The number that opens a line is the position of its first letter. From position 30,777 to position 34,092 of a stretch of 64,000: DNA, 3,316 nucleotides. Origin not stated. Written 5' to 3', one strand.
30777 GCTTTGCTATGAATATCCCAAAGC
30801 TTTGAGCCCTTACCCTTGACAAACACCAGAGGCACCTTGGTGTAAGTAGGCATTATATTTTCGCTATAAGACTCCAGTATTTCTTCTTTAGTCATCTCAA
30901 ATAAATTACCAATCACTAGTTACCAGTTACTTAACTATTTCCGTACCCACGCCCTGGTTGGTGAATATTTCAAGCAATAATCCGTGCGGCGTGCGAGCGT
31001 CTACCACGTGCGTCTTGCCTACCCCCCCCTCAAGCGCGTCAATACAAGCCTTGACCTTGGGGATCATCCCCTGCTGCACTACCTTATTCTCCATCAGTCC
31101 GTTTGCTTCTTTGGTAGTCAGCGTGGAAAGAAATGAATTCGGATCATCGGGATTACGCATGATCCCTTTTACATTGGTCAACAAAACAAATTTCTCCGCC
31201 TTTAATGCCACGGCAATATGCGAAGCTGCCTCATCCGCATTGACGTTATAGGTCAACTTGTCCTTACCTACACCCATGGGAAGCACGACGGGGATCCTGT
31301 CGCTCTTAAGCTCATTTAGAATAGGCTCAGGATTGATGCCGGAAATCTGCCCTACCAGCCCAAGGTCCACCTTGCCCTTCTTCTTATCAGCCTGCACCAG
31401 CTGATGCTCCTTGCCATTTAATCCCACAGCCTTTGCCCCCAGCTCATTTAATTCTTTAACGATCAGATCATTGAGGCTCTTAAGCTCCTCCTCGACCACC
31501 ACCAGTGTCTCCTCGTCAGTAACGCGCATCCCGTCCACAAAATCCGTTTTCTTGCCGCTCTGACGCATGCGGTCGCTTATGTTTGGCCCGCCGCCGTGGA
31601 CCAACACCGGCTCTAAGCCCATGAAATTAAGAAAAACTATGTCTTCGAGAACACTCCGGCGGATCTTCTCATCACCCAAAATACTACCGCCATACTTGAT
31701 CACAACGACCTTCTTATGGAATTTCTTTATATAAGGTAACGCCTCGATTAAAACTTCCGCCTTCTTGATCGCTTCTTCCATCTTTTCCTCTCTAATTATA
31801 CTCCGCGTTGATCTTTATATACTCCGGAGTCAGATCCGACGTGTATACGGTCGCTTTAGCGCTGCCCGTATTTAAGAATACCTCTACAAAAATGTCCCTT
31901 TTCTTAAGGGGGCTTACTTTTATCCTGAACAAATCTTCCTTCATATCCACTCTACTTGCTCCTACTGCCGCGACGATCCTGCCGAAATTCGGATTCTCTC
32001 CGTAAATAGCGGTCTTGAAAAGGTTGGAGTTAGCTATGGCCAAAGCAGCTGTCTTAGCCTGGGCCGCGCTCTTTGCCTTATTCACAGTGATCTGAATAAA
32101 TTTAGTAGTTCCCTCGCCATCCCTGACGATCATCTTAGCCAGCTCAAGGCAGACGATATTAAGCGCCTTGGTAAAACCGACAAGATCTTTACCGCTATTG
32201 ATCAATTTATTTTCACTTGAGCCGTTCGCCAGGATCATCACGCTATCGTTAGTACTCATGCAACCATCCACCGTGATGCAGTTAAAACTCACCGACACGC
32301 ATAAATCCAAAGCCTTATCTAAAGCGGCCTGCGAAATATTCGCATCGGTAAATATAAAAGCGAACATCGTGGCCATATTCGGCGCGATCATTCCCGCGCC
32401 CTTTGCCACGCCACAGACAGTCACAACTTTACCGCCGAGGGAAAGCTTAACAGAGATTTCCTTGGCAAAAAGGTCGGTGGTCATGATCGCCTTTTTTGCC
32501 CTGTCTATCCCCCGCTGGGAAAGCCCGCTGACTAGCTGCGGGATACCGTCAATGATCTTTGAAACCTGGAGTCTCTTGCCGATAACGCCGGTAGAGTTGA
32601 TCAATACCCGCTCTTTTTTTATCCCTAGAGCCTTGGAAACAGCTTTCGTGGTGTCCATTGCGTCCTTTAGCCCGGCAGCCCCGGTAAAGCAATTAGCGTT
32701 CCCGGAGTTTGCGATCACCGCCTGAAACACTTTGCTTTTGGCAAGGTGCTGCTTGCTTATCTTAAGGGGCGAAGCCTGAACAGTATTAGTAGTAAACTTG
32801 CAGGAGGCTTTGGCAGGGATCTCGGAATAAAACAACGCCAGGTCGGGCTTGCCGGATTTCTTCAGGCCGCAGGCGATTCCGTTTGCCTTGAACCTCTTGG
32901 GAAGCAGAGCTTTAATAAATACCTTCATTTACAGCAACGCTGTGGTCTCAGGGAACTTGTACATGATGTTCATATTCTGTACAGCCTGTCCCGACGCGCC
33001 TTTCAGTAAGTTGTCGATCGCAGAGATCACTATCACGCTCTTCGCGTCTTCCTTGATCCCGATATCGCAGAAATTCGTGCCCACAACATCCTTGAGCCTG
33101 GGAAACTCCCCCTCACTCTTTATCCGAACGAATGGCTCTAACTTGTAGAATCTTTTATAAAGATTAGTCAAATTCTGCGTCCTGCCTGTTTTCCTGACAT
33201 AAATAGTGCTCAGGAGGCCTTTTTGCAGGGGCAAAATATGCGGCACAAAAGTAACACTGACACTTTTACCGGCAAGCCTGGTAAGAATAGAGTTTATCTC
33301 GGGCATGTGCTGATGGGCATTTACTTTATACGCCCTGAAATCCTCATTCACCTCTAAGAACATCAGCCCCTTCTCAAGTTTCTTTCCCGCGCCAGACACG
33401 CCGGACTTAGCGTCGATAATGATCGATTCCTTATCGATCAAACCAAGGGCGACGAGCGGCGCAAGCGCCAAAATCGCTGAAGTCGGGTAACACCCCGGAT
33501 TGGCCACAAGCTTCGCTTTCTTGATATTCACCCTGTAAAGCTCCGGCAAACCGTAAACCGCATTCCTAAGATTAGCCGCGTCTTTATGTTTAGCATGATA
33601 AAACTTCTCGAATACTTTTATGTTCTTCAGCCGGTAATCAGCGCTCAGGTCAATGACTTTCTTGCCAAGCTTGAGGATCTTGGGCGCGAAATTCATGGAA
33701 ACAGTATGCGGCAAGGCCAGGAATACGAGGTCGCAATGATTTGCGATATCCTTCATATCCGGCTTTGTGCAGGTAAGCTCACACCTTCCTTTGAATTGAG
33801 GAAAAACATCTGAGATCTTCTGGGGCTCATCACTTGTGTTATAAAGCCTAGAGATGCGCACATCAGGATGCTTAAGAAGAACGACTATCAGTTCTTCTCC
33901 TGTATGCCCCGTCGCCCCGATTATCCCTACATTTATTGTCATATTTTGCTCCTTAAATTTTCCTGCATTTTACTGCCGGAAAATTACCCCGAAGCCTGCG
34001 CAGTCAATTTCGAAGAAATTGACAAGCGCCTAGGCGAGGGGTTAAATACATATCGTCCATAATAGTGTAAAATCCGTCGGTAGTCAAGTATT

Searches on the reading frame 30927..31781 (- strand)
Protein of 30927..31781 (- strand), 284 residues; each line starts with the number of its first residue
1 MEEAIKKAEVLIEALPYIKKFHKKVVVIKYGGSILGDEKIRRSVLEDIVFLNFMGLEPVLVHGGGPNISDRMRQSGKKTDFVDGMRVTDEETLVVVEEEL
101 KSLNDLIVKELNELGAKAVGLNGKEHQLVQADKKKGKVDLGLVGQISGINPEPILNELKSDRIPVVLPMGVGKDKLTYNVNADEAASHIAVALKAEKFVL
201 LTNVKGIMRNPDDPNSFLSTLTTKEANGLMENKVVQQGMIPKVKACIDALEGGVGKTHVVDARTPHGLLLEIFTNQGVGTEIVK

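Call 92: search_protein_families(library=pfam, proteins=[window:30927-31781:-], max_evalue=0.00001)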
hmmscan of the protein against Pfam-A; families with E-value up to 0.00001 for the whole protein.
window:30927-31781:- (284 aa): 1 family
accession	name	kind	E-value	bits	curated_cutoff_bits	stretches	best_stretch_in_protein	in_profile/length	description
PF00696.33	AA_kinase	-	1.8e-43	149.4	24.9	1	24-261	1-234/234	Amino acid kinase family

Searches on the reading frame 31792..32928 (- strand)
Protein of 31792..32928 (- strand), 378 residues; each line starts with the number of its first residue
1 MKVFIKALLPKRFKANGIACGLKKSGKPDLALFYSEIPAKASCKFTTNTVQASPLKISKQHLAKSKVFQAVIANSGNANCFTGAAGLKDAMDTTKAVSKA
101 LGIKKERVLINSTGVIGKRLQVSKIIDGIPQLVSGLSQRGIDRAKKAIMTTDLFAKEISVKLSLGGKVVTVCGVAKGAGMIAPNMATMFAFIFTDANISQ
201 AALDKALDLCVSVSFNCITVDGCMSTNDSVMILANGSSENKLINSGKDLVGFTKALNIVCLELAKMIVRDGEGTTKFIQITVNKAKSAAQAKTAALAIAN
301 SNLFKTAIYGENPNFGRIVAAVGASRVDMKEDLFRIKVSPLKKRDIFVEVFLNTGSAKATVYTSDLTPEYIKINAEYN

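Call 92: search_protein_families(library=pfam, proteins=[window:31792-32928:-], max_evalue=0.00001)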
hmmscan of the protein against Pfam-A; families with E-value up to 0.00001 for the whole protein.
window:31792-32928:- (378 aa): 1 family
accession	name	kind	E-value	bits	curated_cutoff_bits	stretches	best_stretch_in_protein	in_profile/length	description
PF01960.23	ArgJ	-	1.4e-129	432.6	32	1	14-377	1-375/377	ArgJ family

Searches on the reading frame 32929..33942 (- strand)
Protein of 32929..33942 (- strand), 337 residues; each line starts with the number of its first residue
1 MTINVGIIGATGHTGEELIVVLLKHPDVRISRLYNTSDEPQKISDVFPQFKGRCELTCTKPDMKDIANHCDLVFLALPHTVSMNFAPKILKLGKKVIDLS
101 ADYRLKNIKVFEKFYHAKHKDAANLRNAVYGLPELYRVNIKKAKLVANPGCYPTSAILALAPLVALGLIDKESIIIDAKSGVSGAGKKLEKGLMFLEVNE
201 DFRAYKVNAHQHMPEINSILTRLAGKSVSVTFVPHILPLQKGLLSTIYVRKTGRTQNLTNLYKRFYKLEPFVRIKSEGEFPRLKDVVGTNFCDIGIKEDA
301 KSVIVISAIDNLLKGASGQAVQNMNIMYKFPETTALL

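Call 15: find_related_loci(query=window:32929-33942:-, collection=genome_contigs, flank=4000)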
Query window:32929-33942:- (337 aa) in genome_contigs; peptide patterns used: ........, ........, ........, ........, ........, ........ (x = any residue, [..] = any of these).
209 stretches matched a pattern; 168 encode a relative of the query (tblastn E <= 1e-3); the best 80 are kept; 80 distinct loci.
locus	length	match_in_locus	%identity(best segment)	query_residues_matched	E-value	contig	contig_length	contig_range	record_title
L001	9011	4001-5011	94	1-337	0e+0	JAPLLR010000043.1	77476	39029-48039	MAG: Candidatus Omnitrophota bacterium isolate LacPavin_0920_SED3_MAG_45_14 LacPavin_0920_SED3_scaffold_1529006, whole g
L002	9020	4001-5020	73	1-336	1e-167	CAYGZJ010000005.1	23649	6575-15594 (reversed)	MAG TPA_asm: uncultured Planctomycetales bacterium isolate ERP119294_co1_460 genome assembly, contig: NODE_2547_length_2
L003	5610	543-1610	68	1-337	1e-167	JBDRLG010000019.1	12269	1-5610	MAG: Candidatus Omnitrophota bacterium isolate MEGAHIT-group-1.764 k141_12411668, whole genome shotgun sequence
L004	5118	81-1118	68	3-337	7e-161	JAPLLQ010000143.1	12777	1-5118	MAG: Candidatus Omnitrophota bacterium isolate LacPavin_0419_WC90_MAG_41_7 LacPavin_0419_WC90_scaffold_73007, whole geno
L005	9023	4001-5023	67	1-337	1e-159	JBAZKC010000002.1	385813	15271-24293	MAG: Candidatus Omnitrophota bacterium isolate SO_2017_LW4_134 scaffold_69_c1_LW137-91_2017, whole genome shotgun sequen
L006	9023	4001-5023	68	1-337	3e-158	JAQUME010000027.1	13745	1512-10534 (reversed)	MAG: Candidatus Omnitrophota bacterium isolate STD1_147 NODE_11470_length_13745_cov_11.681084_Sandtown_D1, whole genome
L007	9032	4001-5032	69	1-337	6e-158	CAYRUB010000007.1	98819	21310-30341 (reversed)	MAG TPA_asm: uncultured Planctomycetales bacterium isolate binchicken_co220_28 genome assembly, contig: NODE_87_length_9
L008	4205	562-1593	69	1-337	2e-162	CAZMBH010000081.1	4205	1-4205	MAG TPA_asm: uncultured Gammaproteobacteria bacterium isolate binchicken_co220_132 genome assembly, contig: NODE_14155_l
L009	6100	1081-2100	71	1-336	1e-158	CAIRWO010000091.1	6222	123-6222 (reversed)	MAG: Candidatus Omnitrophica bacterium isolate A4_bin-512 genome assembly, contig: bin-512:091/218, whole genome shotgun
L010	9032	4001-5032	68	1-337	2e-156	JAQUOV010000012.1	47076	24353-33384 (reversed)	MAG: Candidatus Omnitrophota bacterium isolate STD1_209 NODE_1467_length_47076_cov_9.303734_Sandtown_D1, whole genome sh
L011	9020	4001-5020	65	3-337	6e-155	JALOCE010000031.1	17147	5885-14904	MAG: Candidatus Omnitrophota bacterium isolate SO_2017_LW4 bin 43 scaffold_6538_c1_LW137-91_2017, whole genome shotgun s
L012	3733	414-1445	67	1-337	9e-161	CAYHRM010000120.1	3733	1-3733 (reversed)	MAG TPA_asm: uncultured Planctomycetales bacterium isolate ERP119705_co15_217 genome assembly, contig: NODE_35554_length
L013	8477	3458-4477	64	1-336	5e-155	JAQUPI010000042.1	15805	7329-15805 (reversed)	MAG: Candidatus Omnitrophota bacterium isolate STD1_220 NODE_8986_length_15805_cov_4.479143_Sandtown_D1, whole genome sh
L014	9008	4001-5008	66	3-337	1e-154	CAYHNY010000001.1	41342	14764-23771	MAG TPA_asm: uncultured Planctomycetales bacterium isolate ERP119705_co14_517 genome assembly, contig: NODE_589_length_4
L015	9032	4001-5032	67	1-337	2e-154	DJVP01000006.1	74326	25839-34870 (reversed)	MAG TPA_asm: Candidatus Omnitrophica bacterium UBA6253 UBA6253_contig_24644, whole genome shotgun sequence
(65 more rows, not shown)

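Call 36: search_protein_families(library=pfam, proteins=[L176:580-2019:-], max_evalue=0.00001)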
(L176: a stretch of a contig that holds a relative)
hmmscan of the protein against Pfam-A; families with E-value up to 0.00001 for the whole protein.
L176:580-2019:- (479 aa): 2 families
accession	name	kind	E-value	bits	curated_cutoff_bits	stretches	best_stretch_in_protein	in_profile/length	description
PF01875.22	Memo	-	5.9e-62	209.7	27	1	27-291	2-268/269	Memo-like protein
PF01871.22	AMMECR1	-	4e-56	189.6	25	1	313-478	1-168/168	AMMECR1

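Call 66: search_protein_families(library=ncbifam, proteins=[L179:6197-7555:+, L179:7938-9761:+, L179:9460-11373:+, L179:11380-12510:+], max_evalue=1e-10)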
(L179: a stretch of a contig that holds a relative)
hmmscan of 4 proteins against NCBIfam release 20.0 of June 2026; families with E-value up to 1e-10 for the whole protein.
L179:6197-7555:+ (452 aa): 7 families
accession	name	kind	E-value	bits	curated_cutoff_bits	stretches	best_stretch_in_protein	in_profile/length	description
NF004739.1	PRK06075.1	equivalog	4.8e-140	466.7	360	1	20-452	2-384/384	NADH-quinone oxidoreductase subunit D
TIGR01962.1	NuoD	equivalog_domain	2.7e-139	464.3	459.35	1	18-452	2-386/386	NADH dehydrogenase (quinone) subunit D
NF008974.0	PRK12322.1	equivalog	2.6e-125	418.2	522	2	15-296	3-285/366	NADH-quinone oxidoreductase subunit D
NF009808.0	PRK13292.1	equivalog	3.2e-120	402.3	1156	2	3-305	392-694/791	NADH-quinone oxidoreductase subunit B/C/D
NF008728.0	PRK11742.1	equivalog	7.6e-108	361.4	840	2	13-300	209-496/598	NADH-quinone oxidoreductase subunit C/D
NF040602.1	F420_dehyd_FpoD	exception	2.3e-106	356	600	2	14-298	3-287/372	F420H2 dehydrogenase subunit FpoD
NF005649.0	PRK07415.1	equivalog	3.5e-94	316.1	583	2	14-296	6-289/394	NAD(P)H-quinone oxidoreductase subunit H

L179:7938-9761:+ (607 aa): 14 families
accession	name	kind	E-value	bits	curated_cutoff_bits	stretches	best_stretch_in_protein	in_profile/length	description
TIGR01959.1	nuoF_fam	equivalog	5.7e-179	594.8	558.65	1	185-589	4-410/410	NADH-quinone oxidoreductase subunit NuoF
NF010120.0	PRK13596.1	equivalog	1.1e-155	518.5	389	1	202-596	26-424/433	NADH-quinone oxidoreductase subunit NuoF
NF008436.0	PRK11278.1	equivalog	4.6e-119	398.2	749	1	194-595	26-432/448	NADH-quinone oxidoreductase subunit NuoF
TIGR01958.1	nuoE_fam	subfamily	6.4e-46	156.1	142.4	1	19-160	2-145/148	NADH-quinone oxidoreductase subunit NuoE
NF005721.0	PRK07539.1-1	equivalog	3e-43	148.2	308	1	11-160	26-175/292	NADH-quinone oxidoreductase subunit NuoE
NF005725.0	PRK07539.1-5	equivalog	1.1e-40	139.2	220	1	14-160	20-169/174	NADH-quinone oxidoreductase subunit NuoE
NF005722.0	PRK07539.1-2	equivalog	9.2e-40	136.3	141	1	15-160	9-154/157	NADH-quinone oxidoreductase subunit NuoE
NF005723.0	PRK07539.1-3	equivalog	5.5e-34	117.3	226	1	20-159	11-153/158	NADH-quinone oxidoreductase subunit NuoE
NF004638.0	PRK05988.1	equivalog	1.3e-30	106.3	198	1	16-160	11-155/159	formate dehydrogenase subunit gamma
NF005724.0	PRK07539.1-4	equivalog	4e-29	102.1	280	1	17-159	24-169/240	NADH-quinone oxidoreductase subunit NuoE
NF005747.0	PRK07571.1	equivalog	2.4e-28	98.9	224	1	18-160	24-166/173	bidirectional hydrogenase complex protein HoxE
NF009040.0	PRK12373.1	equivalog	4.6e-27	95.8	514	1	16-159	20-166/400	NADH-quinone oxidoreductase subunit E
TIGR01945.1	rnfC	subfamily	7.1e-14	51.2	245.95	1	206-317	111-220/435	RnfABCDGE type electron transport complex subunit C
NF003454.1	PRK05035.1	equivalog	2.1e-12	46.4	345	1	207-461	114-332/556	electron transport complex subunit RsxC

L179:9460-11373:+ (637 aa): 10 families
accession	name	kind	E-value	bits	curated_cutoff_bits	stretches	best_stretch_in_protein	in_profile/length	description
TIGR01973.1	NuoG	equivalog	2.4e-138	462.6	470.05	2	110-459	1-336/606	NADH-quinone oxidoreductase subunit NuoG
NF005895.0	PRK07860.1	equivalog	2e-107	360.2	802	1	99-442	9-340/811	NADH-quinone oxidoreductase subunit G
NF006305.0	PRK08493.1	equivalog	1.7e-49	168.6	591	2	108-263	2-153/819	NADH-quinone oxidoreductase subunit G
NF040763.1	FeFe_hydrog_A6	exception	3.6e-49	167.6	765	1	108-312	1-209/571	NADH-dependent [FeFe] hydrogenase, group A6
NF005745.0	PRK07569.1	equivalog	9.7e-45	152.8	333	1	107-311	3-210/238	bidirectional hydrogenase complex protein HoxU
TIGR01591.1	Fdh-alpha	equivalog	1.6e-39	135.6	666.25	2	495-633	375-514/672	formate dehydrogenase subunit alpha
NF040762.1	Hydr_FeFe_Clost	exception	3.1e-27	95.4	900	1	109-312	2-208/572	ferredoxin hydrogenase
NF047855.1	AssmNtatRedNasC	equivalog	1.4e-23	83.1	1100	1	495-633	401-546/708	assimilatory nitrate reductase catalytic subunit NasC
NF009454.0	PRK12814.1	equivalog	1.2e-21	76.8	916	1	106-205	2-101/657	putative NADPH-dependent glutamate synthase small subunit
NF041323.1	Nitr_red_NasA_Halo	equivalog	2.3e-15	56.2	1000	0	470-633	351-513/673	assimilatory nitrate reductase NasA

L179:11380-12510:+ (376 aa): 7 families
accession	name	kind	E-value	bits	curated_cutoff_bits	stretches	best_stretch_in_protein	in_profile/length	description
NF004743.0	PRK06076.1-4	equivalog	1.3e-91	307.7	494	1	64-371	53-341/433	NADH-quinone oxidoreductase subunit NuoH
NF004741.0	PRK06076.1-2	equivalog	1.2e-86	291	305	1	67-373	63-334/337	NADH-quinone oxidoreductase subunit NuoH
NF004745.0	PRK06076.1-6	equivalog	2.7e-81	273.5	450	1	65-374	53-335/341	NADH-quinone oxidoreductase subunit NuoH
NF004740.0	PRK06076.1-1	equivalog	1.5e-80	271.2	399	1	64-374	51-322/325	NADH-quinone oxidoreductase subunit NuoH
NF004744.0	PRK06076.1-5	equivalog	4.8e-75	253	542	1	25-370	47-361/372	NADH-quinone oxidoreductase subunit NuoH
NF040610.1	F420_dehyd_FpoH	exception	8.5e-74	248.9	475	1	64-368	49-332/339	F420H2 dehydrogenase subunit FpoH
NF004742.0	PRK06076.1-3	equivalog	8.1e-72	242.4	531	1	64-374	61-350/356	NADH-quinone oxidoreductase subunit NuoH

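Call 101: search_protein_families(library=pfam, proteins=[L169:2331-3623:-], max_evalue=0.001)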
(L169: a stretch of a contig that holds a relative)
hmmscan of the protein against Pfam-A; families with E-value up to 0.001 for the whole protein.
L169:2331-3623:- (430 aa): 2 families
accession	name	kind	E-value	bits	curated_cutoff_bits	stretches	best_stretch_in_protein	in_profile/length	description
PF00232.24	Glyco_hydro_1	-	1.2e-95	321.1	22.6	1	8-422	2-450/453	Glycosyl hydrolase family 1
PF02449.21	Glyco_hydro_42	-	7.1e-06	26.1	21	1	56-157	11-103/376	Beta-galactosidase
